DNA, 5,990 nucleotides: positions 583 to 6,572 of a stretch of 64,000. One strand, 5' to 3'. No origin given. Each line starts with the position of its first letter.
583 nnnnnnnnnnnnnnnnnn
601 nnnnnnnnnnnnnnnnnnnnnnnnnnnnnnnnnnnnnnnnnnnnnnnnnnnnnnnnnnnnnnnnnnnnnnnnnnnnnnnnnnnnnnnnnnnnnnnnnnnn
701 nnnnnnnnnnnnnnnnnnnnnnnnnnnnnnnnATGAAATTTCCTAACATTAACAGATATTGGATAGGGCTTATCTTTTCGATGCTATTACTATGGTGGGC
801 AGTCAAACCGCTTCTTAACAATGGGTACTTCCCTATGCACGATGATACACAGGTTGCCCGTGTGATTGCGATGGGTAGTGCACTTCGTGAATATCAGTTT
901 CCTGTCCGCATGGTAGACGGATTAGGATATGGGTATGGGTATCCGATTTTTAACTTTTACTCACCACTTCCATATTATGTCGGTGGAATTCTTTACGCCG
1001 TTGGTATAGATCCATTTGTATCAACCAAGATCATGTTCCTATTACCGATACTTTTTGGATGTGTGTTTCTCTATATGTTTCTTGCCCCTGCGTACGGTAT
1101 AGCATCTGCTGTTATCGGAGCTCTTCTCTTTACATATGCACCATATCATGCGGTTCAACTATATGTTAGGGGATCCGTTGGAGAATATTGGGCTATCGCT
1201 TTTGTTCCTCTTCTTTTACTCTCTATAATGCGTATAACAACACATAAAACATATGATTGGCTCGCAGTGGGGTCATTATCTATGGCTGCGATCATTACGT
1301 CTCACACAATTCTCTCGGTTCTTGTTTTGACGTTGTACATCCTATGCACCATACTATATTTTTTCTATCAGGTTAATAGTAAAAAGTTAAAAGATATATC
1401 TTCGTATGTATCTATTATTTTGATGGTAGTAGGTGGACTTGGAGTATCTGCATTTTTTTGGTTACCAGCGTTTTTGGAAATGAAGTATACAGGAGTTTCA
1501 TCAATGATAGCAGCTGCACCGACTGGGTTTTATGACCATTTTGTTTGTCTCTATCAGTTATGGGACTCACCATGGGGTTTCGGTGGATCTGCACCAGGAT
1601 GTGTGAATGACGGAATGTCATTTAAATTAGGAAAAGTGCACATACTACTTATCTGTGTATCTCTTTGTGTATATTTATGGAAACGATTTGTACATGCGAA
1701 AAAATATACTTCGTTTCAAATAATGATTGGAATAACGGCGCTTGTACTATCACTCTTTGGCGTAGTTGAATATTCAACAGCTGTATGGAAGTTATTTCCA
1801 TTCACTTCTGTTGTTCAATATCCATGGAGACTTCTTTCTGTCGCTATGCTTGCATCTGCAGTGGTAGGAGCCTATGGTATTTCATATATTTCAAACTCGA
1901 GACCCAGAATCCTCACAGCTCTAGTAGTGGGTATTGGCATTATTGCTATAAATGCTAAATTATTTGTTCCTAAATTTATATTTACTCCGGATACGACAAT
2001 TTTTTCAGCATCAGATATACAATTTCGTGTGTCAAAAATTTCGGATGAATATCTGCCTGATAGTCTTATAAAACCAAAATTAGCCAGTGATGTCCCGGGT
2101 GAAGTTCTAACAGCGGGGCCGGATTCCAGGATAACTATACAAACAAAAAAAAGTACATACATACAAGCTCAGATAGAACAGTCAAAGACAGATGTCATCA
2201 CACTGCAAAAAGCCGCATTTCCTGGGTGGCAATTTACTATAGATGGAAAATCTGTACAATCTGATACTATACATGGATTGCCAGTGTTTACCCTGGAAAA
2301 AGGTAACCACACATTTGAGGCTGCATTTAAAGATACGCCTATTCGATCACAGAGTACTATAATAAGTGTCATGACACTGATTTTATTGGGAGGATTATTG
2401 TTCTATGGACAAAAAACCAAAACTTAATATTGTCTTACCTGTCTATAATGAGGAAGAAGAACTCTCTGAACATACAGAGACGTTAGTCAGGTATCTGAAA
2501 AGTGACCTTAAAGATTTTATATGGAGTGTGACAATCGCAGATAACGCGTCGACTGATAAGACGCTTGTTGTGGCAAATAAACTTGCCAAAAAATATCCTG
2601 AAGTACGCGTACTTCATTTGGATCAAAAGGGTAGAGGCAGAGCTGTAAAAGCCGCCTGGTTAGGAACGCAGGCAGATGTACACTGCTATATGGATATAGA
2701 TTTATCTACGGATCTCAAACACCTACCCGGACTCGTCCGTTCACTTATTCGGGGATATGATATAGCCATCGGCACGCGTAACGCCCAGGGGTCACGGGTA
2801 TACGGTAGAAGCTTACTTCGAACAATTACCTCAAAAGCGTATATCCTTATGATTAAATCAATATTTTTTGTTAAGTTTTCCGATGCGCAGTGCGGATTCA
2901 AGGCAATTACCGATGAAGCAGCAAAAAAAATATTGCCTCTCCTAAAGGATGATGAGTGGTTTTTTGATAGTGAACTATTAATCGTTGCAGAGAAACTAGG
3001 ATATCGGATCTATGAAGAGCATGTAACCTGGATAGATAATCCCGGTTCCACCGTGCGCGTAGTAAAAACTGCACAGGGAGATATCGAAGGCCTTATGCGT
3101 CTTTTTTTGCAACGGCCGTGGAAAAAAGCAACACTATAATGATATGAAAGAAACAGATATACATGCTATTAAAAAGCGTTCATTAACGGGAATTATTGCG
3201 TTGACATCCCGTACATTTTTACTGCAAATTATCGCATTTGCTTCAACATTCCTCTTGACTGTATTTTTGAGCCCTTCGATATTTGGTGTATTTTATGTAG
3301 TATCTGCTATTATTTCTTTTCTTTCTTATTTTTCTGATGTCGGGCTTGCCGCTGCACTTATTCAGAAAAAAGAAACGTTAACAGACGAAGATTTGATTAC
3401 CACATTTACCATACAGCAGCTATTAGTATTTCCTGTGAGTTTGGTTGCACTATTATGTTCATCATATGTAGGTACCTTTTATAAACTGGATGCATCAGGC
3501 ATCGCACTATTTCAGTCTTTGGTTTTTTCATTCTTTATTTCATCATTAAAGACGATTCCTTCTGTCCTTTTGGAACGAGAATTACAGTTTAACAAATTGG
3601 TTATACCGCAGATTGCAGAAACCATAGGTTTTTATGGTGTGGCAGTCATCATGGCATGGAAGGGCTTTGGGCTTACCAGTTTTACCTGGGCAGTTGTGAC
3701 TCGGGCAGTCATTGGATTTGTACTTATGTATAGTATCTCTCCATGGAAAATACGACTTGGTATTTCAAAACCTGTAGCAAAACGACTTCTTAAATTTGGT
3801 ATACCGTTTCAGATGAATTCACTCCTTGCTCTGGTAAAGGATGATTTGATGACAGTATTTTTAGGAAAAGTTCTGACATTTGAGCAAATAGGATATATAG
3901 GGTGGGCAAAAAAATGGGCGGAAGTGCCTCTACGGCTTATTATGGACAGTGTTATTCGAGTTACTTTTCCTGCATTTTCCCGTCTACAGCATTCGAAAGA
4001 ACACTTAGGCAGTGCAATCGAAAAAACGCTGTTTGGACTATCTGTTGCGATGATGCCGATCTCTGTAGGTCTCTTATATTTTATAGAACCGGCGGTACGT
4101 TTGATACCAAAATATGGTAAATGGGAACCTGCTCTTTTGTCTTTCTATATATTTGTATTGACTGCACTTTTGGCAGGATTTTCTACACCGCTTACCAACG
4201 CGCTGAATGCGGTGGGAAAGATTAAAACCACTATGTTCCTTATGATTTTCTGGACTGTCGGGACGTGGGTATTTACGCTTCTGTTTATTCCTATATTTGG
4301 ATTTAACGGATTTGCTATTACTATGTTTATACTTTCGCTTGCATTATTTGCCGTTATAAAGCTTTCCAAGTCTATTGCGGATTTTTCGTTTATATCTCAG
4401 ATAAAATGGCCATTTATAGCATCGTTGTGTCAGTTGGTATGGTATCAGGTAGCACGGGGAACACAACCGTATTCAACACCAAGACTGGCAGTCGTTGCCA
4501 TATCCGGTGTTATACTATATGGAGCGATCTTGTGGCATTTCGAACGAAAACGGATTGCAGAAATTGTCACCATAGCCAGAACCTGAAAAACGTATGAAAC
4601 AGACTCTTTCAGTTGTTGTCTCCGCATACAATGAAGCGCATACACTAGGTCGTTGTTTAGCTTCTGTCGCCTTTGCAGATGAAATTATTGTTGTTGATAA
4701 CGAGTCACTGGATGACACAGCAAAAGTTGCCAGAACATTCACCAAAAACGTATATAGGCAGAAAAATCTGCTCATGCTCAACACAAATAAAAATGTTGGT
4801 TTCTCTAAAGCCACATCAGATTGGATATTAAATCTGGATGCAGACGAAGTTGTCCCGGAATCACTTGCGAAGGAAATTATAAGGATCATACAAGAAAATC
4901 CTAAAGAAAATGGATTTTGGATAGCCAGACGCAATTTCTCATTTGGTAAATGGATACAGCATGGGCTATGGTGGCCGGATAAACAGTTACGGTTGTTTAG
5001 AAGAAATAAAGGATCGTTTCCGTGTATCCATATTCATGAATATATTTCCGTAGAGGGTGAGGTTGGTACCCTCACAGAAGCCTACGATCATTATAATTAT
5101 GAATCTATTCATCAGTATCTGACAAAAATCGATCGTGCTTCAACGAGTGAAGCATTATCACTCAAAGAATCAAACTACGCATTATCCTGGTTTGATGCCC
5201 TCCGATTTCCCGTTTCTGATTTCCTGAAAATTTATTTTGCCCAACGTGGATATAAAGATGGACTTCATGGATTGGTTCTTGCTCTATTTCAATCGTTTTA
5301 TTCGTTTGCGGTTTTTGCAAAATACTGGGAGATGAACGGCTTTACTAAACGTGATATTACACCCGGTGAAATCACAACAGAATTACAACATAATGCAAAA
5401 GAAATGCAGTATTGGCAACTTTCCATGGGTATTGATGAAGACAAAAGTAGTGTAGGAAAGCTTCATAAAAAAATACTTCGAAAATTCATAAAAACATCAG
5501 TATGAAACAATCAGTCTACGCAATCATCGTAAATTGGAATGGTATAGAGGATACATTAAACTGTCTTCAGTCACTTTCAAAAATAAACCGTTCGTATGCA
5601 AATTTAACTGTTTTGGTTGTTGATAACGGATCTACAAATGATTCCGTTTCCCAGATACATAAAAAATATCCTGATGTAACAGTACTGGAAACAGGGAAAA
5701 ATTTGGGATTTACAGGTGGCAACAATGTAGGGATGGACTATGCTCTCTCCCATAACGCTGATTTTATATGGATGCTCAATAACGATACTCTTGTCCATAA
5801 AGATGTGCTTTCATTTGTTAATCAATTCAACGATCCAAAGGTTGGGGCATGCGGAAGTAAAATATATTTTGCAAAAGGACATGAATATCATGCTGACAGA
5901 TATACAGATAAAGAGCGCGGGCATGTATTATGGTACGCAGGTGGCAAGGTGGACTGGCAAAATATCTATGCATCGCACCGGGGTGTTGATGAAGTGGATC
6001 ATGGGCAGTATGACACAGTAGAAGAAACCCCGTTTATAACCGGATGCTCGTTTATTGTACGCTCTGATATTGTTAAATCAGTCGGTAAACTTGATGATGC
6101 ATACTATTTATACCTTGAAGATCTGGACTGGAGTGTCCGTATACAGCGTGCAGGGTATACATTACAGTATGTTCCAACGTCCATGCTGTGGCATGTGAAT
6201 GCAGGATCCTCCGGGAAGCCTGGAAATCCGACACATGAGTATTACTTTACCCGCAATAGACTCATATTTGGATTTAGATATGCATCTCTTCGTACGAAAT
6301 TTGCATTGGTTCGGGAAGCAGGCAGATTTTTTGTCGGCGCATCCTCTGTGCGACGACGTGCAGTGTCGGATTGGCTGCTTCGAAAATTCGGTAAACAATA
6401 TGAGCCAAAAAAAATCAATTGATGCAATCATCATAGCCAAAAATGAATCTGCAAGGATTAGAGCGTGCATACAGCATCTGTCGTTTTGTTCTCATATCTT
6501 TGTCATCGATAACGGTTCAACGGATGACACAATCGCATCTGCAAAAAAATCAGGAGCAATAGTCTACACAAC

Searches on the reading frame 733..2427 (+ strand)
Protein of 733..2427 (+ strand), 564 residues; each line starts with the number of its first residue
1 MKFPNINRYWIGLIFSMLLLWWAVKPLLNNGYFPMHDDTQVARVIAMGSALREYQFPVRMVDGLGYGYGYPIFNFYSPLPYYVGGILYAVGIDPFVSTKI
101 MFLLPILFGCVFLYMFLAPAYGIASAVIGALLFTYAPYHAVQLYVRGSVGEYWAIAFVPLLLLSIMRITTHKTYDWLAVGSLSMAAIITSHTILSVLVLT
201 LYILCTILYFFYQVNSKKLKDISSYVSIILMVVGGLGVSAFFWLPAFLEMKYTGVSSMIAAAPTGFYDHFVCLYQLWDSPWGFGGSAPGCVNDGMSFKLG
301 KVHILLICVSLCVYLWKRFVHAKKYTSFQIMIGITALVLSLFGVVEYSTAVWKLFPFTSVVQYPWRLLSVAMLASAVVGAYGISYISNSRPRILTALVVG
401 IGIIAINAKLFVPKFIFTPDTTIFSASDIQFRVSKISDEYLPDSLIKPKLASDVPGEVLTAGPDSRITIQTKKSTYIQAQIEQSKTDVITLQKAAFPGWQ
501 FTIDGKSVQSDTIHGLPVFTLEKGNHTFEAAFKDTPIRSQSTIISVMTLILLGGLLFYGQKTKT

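Call 15: search_protein_families(library=pfam, proteins=[window:733-2427:+], max_evalue=0.00001)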
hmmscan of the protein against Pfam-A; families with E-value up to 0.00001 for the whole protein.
window:733-2427:+ (564 aa): 1 family
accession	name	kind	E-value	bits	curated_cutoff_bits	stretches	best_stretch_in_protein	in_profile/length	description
PF10131.15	PTPS_related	-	2.4e-10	40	26.4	1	73-419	1-314/621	6-pyruvoyl-tetrahydropterin synthase related domain; membrane protein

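Call 76: find_encoding_contigs(protein=window:733-2427:+, flank=10000, max_places=3)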
Protein window:733-2427:+ (564 aa): no gene with exactly this product is on record in the collection.

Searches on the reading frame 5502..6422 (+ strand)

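Call 15: search_protein_families(library=pfam, proteins=[window:5502-6422:+], max_evalue=0.00001)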
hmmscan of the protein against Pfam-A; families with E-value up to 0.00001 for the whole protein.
window:5502-6422:+ (306 aa): 3 families
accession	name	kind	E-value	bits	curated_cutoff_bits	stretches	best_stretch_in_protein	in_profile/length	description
PF13641.12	Glyco_tranf_2_3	-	4.4e-16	60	27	1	4-234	2-214/230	Glycosyltransferase like family 2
PF00535.33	Glycos_transf_2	-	1.6e-14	54.7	23.3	1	7-134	2-128/168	Glycosyl transferase family 2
PF13632.12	Glyco_trans_2_3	-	9.8e-07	29.2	27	0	167-231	60-120/198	Glycosyl transferase family group 2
